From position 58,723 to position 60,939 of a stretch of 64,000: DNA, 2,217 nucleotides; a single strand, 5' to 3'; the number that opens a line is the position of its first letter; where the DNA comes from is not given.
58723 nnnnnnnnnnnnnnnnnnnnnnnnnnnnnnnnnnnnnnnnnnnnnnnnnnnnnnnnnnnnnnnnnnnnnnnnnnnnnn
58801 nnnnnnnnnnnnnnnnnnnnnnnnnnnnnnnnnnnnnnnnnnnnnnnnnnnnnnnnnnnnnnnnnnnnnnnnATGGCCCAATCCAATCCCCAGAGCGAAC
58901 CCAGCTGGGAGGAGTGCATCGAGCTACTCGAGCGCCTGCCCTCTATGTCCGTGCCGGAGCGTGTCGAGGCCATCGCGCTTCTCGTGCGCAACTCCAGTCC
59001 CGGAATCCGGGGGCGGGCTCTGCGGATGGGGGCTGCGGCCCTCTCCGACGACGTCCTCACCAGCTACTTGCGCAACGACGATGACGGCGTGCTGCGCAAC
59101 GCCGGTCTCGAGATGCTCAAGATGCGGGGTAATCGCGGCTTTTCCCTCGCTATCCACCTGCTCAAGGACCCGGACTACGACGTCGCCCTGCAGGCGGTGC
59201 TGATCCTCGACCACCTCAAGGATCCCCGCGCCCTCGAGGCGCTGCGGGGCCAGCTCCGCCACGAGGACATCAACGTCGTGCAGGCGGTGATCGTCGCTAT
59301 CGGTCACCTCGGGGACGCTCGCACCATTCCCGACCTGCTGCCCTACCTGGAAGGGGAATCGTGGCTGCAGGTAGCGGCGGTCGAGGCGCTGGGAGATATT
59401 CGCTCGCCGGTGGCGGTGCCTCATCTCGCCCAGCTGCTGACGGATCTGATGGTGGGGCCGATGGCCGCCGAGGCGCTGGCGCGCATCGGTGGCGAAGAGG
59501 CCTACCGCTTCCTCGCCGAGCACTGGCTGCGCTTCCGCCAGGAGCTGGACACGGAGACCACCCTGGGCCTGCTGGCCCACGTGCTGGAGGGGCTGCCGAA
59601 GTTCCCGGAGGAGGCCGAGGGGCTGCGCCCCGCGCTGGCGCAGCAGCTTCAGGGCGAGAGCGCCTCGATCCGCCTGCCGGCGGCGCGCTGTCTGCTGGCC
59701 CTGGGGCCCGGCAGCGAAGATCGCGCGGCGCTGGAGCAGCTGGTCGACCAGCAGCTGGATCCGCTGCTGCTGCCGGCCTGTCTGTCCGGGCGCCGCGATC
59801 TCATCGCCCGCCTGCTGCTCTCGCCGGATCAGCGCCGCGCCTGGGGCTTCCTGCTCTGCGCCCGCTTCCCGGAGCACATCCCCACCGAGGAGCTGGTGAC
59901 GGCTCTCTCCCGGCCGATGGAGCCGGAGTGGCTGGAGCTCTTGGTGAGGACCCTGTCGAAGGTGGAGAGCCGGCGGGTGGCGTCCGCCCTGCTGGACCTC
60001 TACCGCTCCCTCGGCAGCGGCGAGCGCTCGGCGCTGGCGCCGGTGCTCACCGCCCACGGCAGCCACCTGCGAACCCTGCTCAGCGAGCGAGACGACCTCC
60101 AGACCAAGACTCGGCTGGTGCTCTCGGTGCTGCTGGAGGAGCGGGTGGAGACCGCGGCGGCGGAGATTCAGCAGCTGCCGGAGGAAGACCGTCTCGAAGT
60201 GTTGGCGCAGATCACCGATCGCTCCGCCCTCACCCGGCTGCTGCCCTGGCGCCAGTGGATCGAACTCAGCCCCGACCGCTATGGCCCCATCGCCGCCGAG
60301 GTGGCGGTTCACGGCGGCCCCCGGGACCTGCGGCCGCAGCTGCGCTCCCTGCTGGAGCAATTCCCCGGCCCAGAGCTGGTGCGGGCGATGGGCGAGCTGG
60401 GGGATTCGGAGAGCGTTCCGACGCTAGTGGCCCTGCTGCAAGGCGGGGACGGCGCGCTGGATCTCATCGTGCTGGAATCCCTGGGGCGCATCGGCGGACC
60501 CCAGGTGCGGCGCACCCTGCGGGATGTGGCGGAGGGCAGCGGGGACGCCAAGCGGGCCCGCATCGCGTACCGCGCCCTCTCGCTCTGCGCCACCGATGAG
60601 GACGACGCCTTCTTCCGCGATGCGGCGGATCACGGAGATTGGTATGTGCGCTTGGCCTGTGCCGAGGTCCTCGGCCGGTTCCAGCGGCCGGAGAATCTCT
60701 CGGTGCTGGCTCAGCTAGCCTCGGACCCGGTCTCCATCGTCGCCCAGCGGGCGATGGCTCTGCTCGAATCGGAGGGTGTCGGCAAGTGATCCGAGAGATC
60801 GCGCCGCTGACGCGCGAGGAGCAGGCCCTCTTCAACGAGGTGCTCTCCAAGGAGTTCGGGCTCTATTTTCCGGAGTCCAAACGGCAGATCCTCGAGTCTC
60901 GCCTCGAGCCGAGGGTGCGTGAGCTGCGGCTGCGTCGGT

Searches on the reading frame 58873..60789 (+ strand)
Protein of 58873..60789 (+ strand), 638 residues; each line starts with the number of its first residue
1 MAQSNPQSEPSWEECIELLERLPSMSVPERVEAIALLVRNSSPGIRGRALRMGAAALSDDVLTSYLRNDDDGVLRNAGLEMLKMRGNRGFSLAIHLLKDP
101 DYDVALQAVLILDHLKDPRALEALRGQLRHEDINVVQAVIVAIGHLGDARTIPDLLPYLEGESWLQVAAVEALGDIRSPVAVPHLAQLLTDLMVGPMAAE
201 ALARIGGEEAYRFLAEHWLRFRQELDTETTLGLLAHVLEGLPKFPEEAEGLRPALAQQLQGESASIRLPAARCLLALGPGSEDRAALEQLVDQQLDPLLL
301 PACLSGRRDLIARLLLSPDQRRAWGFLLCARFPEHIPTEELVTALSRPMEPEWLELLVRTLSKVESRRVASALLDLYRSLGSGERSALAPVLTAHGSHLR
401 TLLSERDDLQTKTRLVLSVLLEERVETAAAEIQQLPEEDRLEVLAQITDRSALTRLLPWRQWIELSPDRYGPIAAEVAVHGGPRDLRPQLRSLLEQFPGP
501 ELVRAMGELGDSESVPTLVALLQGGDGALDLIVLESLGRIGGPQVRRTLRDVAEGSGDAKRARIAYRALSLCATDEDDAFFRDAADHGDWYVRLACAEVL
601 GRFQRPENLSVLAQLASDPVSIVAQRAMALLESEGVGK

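Call 8: search_protein_families(library=pfam, proteins=[window:58873-60789:+], max_evalue=0.01)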
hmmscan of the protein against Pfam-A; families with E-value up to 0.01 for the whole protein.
window:58873-60789:+ (638 aa): 4 families
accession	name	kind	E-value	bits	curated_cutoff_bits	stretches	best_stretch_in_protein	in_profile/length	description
PF13646.12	HEAT_2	-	3.7e-38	130.1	27.7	4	95-160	6-72/88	HEAT repeats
PF03130.22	HEAT_PBS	-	6.5e-17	60.5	20.9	1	166-191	2-27/27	PBS lyase HEAT-like repeat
PF02985.28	HEAT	-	3.3e-07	30.4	23.5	0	584-603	8-27/31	HEAT repeat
PF00514.29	Arm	-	0.00013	22.3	20.6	0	115-146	8-39/41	Armadillo/beta-catenin-like repeat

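Call 16: find_homologous_proteins(query=window:58873-60789:+, max_evalue=1e-10)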
Query window:58873-60789:+ (638 aa): 533 proteins with E <= 1e-10 among 8000 candidates; the best 120 are listed.
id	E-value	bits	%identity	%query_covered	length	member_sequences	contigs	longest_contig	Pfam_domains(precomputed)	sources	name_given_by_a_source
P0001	0.0e+0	1376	100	100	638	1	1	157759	PF02985.29,PF03130.23,PF13646.13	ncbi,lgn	ncbi:MAG: HEAT repeat domain-containing protein [Acidobacteriota bacterium]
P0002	9.3e-259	878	67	99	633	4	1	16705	PF02985.29,PF03130.23,PF13646.13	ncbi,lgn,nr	ncbi:MAG: HEAT repeat domain-containing protein [Acidobacteriota bacterium]|nr:HEAT repeat domain-co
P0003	1.3e-258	878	67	98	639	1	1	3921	PF00514.30,PF02985.29,PF03130.23,PF13646.13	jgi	jgi:HEAT repeat protein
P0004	5.3e-254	862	65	99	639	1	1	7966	PF02985.29,PF03130.23,PF13646.13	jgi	jgi:HEAT repeat protein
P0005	1.8e-250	851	65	100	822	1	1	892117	PF01584.25,PF02985.29,PF03130.23,PF13646.13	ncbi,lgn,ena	-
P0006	1.1e-246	838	63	99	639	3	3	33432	PF02985.29,PF03130.23,PF13646.13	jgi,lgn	jgi:HEAT repeat protein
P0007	6.9e-246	836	65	99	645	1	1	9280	PF02985.29,PF03130.23,PF13646.13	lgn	-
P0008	2.0e-242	824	64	99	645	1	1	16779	PF02985.29,PF03130.23,PF13646.13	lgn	-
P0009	1.9e-239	814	63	99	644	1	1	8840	PF02985.29,PF03130.23,PF13646.13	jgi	-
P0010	8.7e-236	802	62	99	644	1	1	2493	PF02985.29,PF03130.23,PF13646.13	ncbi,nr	ncbi:MAG: HEAT repeat domain-containing protein [Acidobacteria bacterium]|nr:HEAT repeat domain-cont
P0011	3.9e-235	800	62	100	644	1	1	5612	PF03130.23,PF13646.13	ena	-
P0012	1.0e-234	799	63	98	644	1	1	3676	PF02985.29,PF03130.23,PF13646.13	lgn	-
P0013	1.2e-234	799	63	98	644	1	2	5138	PF02985.29,PF03130.23,PF13646.13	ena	-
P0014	1.6e-232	792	61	99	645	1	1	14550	PF03130.23,PF13646.13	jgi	jgi:HEAT repeat protein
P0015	5.0e-227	773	61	99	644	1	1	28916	PF02985.29,PF03130.23,PF13646.13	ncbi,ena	-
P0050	6.9e-208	710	55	98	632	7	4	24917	PF00514.30,PF02985.29,PF03130.23,PF13646.13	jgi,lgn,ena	-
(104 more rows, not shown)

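Call 17: find_encoding_contigs(protein=P0002, flank=5000, max_places=2)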
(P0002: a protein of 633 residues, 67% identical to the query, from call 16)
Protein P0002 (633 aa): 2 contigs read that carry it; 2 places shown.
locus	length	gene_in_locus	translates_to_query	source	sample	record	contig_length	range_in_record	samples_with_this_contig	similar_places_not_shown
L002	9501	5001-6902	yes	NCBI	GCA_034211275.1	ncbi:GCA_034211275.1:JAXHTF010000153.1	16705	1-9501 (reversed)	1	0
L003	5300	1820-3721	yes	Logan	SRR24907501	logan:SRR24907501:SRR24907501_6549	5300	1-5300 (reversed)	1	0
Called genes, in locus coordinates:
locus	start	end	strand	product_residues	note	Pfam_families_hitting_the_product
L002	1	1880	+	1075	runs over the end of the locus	PF00270:DEAD, PF00271:Helicase_C, PF22982:WHD_HRQ1 (weak), PF09369:MZB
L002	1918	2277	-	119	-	PF00072:Response_reg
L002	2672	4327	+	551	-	PF01627:Hpt, PF02518:HATPase_c, PF01584:CheW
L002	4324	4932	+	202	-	PF01584:CheW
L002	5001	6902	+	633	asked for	PF02985:HEAT (faint), PF13646:HEAT_2, PF03130:HEAT_PBS (faint), PF13646:HEAT_2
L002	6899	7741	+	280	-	PF03705:CheR_N, PF01739:CheR, PF13489:Methyltransf_23 (weak), PF08242:Methyltransf_12 (faint), PF08241:Methyltransf_11 (weak), PF13649:Methyltransf_25 (weak)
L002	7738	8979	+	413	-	PF00072:Response_reg, PF01339:CheB_methylest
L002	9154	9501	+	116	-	?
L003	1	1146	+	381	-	?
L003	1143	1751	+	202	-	PF01584:CheW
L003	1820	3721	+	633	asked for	PF02985:HEAT (faint), PF13646:HEAT_2, PF03130:HEAT_PBS (faint), PF13646:HEAT_2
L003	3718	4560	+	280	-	PF03705:CheR_N, PF01739:CheR, PF13489:Methyltransf_23 (weak), PF08242:Methyltransf_12 (faint), PF08241:Methyltransf_11 (weak), PF13649:Methyltransf_25 (weak)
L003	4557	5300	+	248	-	?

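Call 18: find_encoding_contigs(protein=P0005, flank=5000, max_places=2)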
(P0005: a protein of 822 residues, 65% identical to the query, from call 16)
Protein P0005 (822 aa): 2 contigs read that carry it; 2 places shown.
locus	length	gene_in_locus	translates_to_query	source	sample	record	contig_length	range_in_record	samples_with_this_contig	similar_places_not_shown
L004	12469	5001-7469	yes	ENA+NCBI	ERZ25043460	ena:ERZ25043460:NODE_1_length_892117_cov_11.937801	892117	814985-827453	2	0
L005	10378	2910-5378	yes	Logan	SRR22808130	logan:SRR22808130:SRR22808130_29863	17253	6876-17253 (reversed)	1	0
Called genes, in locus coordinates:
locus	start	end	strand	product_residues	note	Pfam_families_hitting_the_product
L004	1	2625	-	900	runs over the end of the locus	PF00069:Pkinase, PF07714:PK_Tyr_Ser-Thr, PF03109:ABC1, PF00069:Pkinase, PF07714:PK_Tyr_Ser-Thr, PF13181:TPR_8 (faint), PF00515:TPR_1 (weak), PF13424:TPR_12 (weak), +7 more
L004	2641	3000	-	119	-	PF00072:Response_reg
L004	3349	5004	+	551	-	PF01627:Hpt, PF02518:HATPase_c, PF01584:CheW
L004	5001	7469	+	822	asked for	PF01584:CheW, PF02985:HEAT (faint), PF13646:HEAT_2, PF03130:HEAT_PBS (faint), PF13646:HEAT_2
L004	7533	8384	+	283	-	PF03705:CheR_N, PF01739:CheR, PF13649:Methyltransf_25 (faint)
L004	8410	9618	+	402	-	PF00072:Response_reg, PF01339:CheB_methylest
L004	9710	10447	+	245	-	PF01584:CheW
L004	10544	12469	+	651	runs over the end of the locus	PF02985:HEAT (faint), PF03130:HEAT_PBS (faint), PF13646:HEAT_2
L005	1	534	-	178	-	?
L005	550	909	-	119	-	PF00072:Response_reg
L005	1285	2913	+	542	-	PF01627:Hpt, PF02518:HATPase_c, PF01584:CheW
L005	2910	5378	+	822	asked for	PF01584:CheW, PF02985:HEAT (faint), PF13646:HEAT_2, PF03130:HEAT_PBS (faint), PF13646:HEAT_2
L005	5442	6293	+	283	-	PF03705:CheR_N, PF01739:CheR, PF13649:Methyltransf_25 (faint)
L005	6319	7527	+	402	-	PF00072:Response_reg, PF01339:CheB_methylest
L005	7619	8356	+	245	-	PF01584:CheW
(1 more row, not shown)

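Call 19: find_encoding_contigs(protein=P0006, flank=5000, max_places=3)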
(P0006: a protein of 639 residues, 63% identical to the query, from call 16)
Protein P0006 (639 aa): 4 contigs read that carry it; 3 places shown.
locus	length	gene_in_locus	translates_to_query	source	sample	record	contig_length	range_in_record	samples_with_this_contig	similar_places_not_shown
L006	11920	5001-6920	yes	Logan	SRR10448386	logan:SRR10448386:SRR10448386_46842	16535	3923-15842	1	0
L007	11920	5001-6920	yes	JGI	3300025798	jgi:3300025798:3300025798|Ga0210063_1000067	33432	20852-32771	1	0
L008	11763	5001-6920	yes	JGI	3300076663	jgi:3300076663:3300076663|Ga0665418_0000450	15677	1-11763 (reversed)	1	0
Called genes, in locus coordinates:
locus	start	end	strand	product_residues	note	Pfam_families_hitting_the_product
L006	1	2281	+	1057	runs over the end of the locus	PF00270:DEAD, PF00271:Helicase_C, PF22982:WHD_HRQ1 (weak), PF09369:MZB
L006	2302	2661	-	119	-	PF00072:Response_reg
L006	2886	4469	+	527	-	PF01627:Hpt, PF02518:HATPase_c, PF01584:CheW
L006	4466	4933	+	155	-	PF01584:CheW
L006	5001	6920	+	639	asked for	PF02985:HEAT (faint), PF13646:HEAT_2, PF03130:HEAT_PBS (faint), PF13646:HEAT_2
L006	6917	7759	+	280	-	PF03705:CheR_N, PF13489:Methyltransf_23 (faint), PF01739:CheR, PF08241:Methyltransf_11 (faint), PF08242:Methyltransf_12 (weak), PF13649:Methyltransf_25 (faint)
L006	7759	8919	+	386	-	PF00072:Response_reg, PF01339:CheB_methylest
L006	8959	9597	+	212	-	PF01584:CheW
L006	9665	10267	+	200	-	PF06078:DUF937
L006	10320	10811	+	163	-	PF04972:BON, PF01476:LysM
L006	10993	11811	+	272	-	PF02558:ApbA (faint), PF03807:F420_oxidored, PF14748:P5CR_dimer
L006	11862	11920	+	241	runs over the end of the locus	PF00117:GATase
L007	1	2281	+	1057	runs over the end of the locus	PF00270:DEAD, PF00271:Helicase_C, PF22982:WHD_HRQ1 (weak), PF09369:MZB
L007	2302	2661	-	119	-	PF00072:Response_reg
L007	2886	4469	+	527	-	PF01627:Hpt, PF02518:HATPase_c, PF01584:CheW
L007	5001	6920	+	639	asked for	PF02985:HEAT (faint), PF13646:HEAT_2, PF03130:HEAT_PBS (faint), PF13646:HEAT_2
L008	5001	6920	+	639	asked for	PF02985:HEAT (faint), PF13646:HEAT_2, PF03130:HEAT_PBS (faint), PF13646:HEAT_2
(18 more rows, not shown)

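Call 27: find_related_loci(query=A2, collection=genome_contigs, flank=4000)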
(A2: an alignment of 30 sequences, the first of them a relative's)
Query A2 (638 aa) in genome_contigs; peptide patterns used: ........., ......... (x = any residue, [..] = any of these).
330 stretches matched a pattern; 87 encode a relative of the query (tblastn E <= 1e-3); the best 80 are kept; 79 distinct loci.
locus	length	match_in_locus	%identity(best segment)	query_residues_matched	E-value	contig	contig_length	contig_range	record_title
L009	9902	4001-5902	65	3-638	0e+0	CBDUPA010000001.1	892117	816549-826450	MAG TPA_asm: uncultured bacterium isolate SRR22808130_concoct_95 genome assembly, contig: ERZ25043460.1, whole genome sh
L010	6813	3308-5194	61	5-634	0e+0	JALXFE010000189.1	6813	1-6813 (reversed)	MAG: Thermoanaerobaculia bacterium isolate V2_maxbin2_scaf2bin.072 V2_NODE_2061_length_6813_cov_5.328597, whole genome s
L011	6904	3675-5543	57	11-633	0e+0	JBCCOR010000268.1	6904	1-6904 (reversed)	MAG: Acidobacteriota bacterium isolate P01_D01_bin.109 k141_3225209_length_6904_cov_14.0000, whole genome shotgun sequen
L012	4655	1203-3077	58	9-635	0e+0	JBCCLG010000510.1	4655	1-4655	MAG: Acidobacteriota bacterium isolate P01_C01_bin.21 k141_92916_length_4655_cov_16.0000, whole genome shotgun sequence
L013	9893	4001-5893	56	8-637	0e+0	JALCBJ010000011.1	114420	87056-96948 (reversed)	MAG: Thermoanaerobaculia bacterium isolate IB1_shallow_metabat_bins_2.tsv.009 NODE_38_length_114420_cov_20.642312, whole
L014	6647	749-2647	57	6-637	0e+0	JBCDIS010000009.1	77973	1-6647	MAG: Acidobacteriota bacterium isolate P01_H01_bin.185 k141_105507_length_77973_cov_21.6068, whole genome shotgun sequen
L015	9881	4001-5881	56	9-637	0e+0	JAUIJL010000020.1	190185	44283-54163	MAG: Thermoanaerobaculia bacterium isolate Co_bin.310 NODE_780_length_190185_cov_4.789959, whole genome shotgun sequence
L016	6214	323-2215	54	1-633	0e+0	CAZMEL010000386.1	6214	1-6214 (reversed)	MAG TPA_asm: uncultured Thermoanaerobaculia bacterium isolate binchicken_co237_100 genome assembly, contig: NODE_7371_le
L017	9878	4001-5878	56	11-638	0e+0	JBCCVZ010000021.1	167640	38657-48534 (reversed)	MAG: Acidobacteriota bacterium isolate P01_E01_bin.5 k141_1720011_length_167640_cov_47.0022, whole genome shotgun sequen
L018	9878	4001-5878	55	9-635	0e+0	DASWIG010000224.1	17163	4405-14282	MAG TPA_asm: Thermoanaerobaculia bacterium isolate SMAG_U2863 k141_1912740, whole genome shotgun sequence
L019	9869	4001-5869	56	9-633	0e+0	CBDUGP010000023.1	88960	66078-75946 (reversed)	MAG TPA_asm: uncultured bacterium isolate SRR22808116_maxbin2_13 genome assembly, contig: ERZ25043450.67, whole genome s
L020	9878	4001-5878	55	9-635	0e+0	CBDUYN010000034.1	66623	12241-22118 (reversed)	MAG TPA_asm: uncultured bacterium isolate SRR22302374_binner12_Refined_89 genome assembly, contig: ERZ26661914.120, whol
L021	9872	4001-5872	56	11-636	0e+0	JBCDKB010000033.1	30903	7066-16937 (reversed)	MAG: Acidobacteriota bacterium isolate P01_H01_bin.49 k141_1072698_length_30903_cov_16.0002, whole genome shotgun sequen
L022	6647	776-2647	56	11-633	0e+0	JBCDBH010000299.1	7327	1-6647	MAG: Acidobacteriota bacterium isolate P01_F01_bin.79 k141_2998790_length_7327_cov_15.0000, whole genome shotgun sequenc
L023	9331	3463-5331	56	9-633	0e+0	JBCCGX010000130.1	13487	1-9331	MAG: Acidobacteriota bacterium isolate P01_B01_bin.53 k141_987053_length_13487_cov_59.3198, whole genome shotgun sequenc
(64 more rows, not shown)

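Call 35: find_related_loci(query=window:58873-60789:+, collection=metagenome_contigs, flank=3000)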
Query window:58873-60789:+ (638 aa) in metagenome_contigs; peptide patterns used: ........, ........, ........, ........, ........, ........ (x = any residue, [..] = any of these).
78 stretches matched a pattern; 8 encode a relative of the query (tblastn E <= 1e-3); 8 distinct loci.
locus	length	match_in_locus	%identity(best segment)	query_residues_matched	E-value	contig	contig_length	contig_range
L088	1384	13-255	62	555-635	1e-26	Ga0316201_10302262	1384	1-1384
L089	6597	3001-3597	32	46-247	4e-20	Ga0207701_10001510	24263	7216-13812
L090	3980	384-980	32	46-247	5e-20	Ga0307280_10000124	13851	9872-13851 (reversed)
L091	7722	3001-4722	33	46-247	1e-19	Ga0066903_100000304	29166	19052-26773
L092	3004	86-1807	32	46-247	1e-19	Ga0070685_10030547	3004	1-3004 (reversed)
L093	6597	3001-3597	33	46-247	1e-18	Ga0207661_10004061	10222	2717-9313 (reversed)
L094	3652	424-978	31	60-247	2e-18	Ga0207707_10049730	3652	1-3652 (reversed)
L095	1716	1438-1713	33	46-137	3e-7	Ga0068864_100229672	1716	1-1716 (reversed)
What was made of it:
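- Tried and rejected: The metagenome scan found no close relative (call 35).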

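Call 55: find_encoding_contigs(protein=P0050, flank=3000, max_places=10)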
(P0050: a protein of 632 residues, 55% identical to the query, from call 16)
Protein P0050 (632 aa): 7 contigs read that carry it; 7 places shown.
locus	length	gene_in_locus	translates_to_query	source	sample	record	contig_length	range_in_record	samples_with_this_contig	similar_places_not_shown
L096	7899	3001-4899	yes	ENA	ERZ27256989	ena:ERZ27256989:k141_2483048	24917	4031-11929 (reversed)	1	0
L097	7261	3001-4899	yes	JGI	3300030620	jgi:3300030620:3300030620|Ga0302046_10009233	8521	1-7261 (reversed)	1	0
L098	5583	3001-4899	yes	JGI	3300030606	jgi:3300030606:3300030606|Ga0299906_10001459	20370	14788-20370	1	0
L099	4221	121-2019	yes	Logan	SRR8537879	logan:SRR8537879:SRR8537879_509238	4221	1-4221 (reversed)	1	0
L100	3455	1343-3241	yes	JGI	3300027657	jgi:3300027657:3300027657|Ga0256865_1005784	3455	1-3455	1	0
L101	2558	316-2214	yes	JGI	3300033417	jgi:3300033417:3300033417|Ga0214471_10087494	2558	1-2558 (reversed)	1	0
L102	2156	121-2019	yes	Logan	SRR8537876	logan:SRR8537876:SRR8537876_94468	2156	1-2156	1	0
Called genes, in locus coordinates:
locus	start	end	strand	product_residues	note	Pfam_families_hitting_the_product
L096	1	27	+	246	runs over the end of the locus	PF01584:CheW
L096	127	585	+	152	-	PF12849:PBP_like_2 (weak)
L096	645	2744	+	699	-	PF00672:HAMP, PF00015:MCPsignal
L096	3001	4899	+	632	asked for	PF00514:Arm (faint), PF02985:HEAT (faint), PF03130:HEAT_PBS (faint), PF13646:HEAT_2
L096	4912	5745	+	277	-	PF03705:CheR_N, PF01739:CheR, PF13649:Methyltransf_25 (faint)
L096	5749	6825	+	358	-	PF00072:Response_reg, PF01339:CheB_methylest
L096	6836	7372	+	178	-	-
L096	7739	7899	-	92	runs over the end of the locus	PF13443:HTH_26 (weak)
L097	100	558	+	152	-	PF12849:PBP_like_2 (weak)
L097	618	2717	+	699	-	PF00672:HAMP, PF00015:MCPsignal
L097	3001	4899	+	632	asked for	PF00514:Arm (faint), PF02985:HEAT (faint), PF03130:HEAT_PBS (faint), PF13646:HEAT_2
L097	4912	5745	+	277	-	PF03705:CheR_N, PF01739:CheR, PF13649:Methyltransf_25 (faint)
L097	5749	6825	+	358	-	PF00072:Response_reg, PF01339:CheB_methylest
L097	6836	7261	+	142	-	?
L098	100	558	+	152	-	PF12849:PBP_like_2 (weak)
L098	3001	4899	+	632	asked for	PF00514:Arm (faint), PF02985:HEAT (faint), PF03130:HEAT_PBS (faint), PF13646:HEAT_2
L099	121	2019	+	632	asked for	PF00514:Arm (faint), PF02985:HEAT (faint), PF03130:HEAT_PBS (faint), PF13646:HEAT_2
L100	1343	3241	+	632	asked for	PF00514:Arm (faint), PF02985:HEAT (faint), PF03130:HEAT_PBS (faint), PF13646:HEAT_2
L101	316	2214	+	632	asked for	PF00514:Arm (faint), PF02985:HEAT (faint), PF03130:HEAT_PBS (faint), PF13646:HEAT_2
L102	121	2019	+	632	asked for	PF00514:Arm (faint), PF02985:HEAT (faint), PF03130:HEAT_PBS (faint), PF13646:HEAT_2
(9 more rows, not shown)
